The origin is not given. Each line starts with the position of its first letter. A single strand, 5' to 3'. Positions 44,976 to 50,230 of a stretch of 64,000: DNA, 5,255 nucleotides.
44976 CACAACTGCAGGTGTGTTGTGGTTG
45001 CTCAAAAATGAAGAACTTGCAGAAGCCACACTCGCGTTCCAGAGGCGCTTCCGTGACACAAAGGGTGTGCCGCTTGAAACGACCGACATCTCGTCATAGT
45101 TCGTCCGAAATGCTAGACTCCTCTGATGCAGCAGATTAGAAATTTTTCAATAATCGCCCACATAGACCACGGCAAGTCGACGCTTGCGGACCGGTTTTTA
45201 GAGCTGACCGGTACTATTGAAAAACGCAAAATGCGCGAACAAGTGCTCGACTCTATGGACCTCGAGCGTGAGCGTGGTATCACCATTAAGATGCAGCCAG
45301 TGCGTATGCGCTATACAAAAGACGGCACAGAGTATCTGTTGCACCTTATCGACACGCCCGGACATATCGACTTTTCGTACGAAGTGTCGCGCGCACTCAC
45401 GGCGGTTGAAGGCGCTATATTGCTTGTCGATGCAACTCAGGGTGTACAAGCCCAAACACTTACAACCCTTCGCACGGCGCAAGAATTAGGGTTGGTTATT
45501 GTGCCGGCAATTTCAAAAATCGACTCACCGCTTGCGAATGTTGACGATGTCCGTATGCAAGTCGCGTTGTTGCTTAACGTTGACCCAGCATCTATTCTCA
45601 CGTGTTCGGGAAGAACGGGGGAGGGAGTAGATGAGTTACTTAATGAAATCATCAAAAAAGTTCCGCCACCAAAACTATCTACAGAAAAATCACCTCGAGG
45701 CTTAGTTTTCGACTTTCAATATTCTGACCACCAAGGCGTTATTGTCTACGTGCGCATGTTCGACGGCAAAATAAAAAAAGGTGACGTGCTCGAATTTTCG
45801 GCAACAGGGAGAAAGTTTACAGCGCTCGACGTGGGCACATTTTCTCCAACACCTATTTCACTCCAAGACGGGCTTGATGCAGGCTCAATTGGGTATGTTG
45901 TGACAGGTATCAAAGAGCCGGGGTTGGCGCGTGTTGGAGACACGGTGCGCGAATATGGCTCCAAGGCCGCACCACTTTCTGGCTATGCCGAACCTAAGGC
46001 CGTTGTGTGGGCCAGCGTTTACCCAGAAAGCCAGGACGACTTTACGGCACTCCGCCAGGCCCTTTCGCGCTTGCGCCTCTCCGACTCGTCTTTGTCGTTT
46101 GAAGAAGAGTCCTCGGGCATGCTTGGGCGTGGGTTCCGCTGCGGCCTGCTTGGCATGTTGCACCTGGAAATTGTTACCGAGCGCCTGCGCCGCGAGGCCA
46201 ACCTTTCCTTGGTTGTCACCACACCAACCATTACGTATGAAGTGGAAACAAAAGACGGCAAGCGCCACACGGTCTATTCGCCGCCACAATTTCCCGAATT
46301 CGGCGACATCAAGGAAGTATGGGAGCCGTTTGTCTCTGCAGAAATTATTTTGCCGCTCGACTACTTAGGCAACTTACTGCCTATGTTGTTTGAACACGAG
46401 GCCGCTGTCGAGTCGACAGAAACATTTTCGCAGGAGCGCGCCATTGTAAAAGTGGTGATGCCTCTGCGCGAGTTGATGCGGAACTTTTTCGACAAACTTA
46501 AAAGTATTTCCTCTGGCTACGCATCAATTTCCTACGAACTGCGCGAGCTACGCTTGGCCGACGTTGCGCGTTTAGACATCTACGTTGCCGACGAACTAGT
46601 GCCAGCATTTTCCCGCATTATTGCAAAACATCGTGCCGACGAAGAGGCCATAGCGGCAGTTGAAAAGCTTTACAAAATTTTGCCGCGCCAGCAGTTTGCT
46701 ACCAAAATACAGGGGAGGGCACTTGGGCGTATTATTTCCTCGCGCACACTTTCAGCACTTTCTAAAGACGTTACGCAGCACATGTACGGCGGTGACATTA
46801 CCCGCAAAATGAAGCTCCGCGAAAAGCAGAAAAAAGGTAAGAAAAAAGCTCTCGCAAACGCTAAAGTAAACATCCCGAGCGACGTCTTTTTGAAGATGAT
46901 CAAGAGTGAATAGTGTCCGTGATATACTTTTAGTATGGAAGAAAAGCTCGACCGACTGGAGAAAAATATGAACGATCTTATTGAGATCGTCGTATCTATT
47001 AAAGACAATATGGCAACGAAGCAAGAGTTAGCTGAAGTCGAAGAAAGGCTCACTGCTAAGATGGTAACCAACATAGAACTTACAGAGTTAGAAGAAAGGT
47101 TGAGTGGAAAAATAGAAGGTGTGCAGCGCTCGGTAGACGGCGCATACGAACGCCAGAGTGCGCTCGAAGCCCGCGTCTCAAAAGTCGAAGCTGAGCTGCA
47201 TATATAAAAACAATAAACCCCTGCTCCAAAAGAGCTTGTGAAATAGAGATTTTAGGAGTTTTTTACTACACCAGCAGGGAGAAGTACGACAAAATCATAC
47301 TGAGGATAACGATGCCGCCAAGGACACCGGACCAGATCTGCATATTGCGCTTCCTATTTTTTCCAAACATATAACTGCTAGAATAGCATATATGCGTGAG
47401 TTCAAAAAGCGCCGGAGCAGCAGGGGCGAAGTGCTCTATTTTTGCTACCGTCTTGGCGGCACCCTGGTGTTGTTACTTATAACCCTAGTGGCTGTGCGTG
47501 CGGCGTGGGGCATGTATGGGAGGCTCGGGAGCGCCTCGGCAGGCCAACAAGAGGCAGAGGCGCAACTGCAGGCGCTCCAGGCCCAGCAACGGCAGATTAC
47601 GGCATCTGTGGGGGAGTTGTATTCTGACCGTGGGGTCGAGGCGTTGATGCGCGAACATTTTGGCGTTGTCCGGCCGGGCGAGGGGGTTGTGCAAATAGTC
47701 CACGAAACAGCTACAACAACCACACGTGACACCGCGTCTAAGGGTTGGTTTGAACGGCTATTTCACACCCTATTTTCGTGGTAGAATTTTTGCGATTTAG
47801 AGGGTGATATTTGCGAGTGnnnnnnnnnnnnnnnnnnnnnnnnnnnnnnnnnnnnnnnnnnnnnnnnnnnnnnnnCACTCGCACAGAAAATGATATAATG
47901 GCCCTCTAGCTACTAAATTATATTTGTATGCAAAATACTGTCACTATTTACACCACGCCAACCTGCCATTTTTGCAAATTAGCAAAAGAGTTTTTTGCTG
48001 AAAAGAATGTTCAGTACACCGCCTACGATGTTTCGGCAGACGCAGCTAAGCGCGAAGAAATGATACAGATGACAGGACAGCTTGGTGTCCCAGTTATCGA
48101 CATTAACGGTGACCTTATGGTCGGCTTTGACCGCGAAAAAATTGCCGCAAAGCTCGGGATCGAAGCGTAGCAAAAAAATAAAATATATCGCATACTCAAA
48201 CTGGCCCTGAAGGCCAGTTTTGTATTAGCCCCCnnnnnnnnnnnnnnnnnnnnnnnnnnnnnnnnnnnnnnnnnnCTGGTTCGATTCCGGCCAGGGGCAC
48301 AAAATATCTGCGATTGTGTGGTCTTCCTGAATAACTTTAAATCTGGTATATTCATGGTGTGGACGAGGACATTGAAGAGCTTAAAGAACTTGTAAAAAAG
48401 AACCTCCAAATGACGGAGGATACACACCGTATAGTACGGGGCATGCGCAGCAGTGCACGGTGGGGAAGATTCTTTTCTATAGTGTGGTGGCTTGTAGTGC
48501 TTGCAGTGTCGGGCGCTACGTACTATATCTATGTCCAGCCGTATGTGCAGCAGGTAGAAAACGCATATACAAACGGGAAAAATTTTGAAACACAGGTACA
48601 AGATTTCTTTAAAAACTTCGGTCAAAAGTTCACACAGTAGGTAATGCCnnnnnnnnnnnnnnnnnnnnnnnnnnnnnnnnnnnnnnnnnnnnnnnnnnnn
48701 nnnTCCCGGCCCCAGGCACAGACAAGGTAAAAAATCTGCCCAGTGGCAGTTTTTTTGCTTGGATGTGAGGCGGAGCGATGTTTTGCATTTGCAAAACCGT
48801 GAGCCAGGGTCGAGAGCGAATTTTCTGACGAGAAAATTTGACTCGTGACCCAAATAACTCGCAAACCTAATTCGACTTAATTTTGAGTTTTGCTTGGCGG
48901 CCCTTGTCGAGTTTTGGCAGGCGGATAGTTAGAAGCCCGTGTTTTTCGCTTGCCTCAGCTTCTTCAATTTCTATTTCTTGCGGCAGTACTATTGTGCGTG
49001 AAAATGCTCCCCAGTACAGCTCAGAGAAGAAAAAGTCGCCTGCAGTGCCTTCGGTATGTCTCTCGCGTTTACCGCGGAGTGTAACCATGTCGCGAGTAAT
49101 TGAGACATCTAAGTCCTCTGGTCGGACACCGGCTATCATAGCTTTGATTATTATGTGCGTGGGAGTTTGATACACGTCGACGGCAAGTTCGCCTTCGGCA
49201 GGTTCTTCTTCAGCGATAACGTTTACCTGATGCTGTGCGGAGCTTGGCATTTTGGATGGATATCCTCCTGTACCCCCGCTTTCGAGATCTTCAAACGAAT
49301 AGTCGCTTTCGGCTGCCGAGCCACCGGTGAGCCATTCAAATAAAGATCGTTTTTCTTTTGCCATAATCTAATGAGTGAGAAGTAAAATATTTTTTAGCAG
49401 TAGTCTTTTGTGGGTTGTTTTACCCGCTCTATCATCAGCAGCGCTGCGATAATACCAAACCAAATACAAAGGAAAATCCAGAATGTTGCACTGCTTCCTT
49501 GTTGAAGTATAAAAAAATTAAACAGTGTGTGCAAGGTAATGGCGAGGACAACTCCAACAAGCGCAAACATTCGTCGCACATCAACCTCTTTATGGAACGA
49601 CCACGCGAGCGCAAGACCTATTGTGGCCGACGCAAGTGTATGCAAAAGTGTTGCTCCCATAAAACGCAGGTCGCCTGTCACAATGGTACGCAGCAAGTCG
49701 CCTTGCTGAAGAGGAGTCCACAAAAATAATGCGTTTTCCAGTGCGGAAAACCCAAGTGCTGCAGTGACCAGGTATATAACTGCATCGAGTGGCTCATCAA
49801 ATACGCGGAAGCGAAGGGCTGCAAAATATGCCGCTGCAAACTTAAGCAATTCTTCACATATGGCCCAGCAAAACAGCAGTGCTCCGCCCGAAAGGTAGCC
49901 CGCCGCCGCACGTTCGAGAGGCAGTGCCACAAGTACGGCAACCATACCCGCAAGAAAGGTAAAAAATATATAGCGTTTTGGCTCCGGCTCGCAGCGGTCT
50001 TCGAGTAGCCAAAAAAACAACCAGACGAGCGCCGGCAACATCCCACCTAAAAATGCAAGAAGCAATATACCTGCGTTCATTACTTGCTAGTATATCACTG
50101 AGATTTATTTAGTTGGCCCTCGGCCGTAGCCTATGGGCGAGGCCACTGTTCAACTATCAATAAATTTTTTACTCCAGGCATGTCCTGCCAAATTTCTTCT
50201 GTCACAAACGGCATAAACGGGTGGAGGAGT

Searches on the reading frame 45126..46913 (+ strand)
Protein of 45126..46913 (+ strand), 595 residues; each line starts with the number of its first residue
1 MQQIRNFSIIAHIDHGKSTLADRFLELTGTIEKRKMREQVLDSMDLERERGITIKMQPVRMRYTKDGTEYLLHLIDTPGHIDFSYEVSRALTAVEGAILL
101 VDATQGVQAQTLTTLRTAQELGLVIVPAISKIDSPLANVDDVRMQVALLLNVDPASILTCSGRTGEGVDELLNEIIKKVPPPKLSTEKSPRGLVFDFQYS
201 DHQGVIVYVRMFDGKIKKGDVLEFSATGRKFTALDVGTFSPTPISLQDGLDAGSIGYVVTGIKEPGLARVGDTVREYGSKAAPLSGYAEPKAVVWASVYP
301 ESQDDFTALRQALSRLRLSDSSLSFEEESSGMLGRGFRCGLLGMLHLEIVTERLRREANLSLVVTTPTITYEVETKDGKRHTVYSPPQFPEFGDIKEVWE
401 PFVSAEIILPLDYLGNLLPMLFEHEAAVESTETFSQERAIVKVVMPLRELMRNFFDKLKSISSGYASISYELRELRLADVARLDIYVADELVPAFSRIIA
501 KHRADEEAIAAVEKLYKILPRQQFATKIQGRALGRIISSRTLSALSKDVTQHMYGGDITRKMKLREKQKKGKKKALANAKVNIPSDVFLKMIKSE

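Call 24: search_protein_families(library=pfam, proteins=[window:45126-46913:+], max_evalue=0.00001)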
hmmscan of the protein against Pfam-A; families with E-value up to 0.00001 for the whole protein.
window:45126-46913:+ (595 aa): 5 families
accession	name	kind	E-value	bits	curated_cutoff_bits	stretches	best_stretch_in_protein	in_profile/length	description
PF00009.33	GTP_EFTU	-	8.4e-52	175.9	26.5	1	3-181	2-188/188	Elongation factor Tu GTP binding domain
PF06421.17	LepA_C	-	1e-27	96.8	29.7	1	489-593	3-107/107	GTP-binding protein LepA C-terminus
PF00679.30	EFG_C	-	3.7e-14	53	27.9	1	398-476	2-79/89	Elongation factor G C-terminus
PF14492.12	EFG_III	-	1.7e-07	31.6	27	1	290-364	2-73/75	Elongation Factor G, domain III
PF03144.31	GTP_EFTU_D2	-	5.1e-06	27.3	30.3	0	204-274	1-72/73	Elongation factor Tu domain 2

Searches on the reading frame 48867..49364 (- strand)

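Call 25: search_protein_families(library=pfam, proteins=[window:48867-49364:-], max_evalue=0.00001)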
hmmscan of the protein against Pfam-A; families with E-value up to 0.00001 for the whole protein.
window:48867-49364:- (165 aa): 1 family
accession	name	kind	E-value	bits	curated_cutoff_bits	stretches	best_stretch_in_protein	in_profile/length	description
PF00011.27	HSP20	-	3.5e-15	56.4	20.8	1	65-157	3-93/102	Hsp20/alpha crystallin family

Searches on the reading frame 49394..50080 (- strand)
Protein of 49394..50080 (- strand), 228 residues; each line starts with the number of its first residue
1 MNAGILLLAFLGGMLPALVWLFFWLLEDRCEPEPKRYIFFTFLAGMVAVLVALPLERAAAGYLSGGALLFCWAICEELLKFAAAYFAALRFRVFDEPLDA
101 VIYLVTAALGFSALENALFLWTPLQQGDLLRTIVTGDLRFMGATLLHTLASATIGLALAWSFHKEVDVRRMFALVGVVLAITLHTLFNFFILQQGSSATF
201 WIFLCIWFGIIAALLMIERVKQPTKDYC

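Call 25: search_protein_families(library=pfam, proteins=[window:49394-50080:-], max_evalue=0.00001)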
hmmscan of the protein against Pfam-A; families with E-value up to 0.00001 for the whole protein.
window:49394-50080:- (228 aa): 1 family
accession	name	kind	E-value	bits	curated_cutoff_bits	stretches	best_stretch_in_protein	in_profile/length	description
PF13367.11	PrsW-protease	-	3.1e-24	86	23.5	1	33-207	1-193/196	PrsW family intramembrane metalloprotease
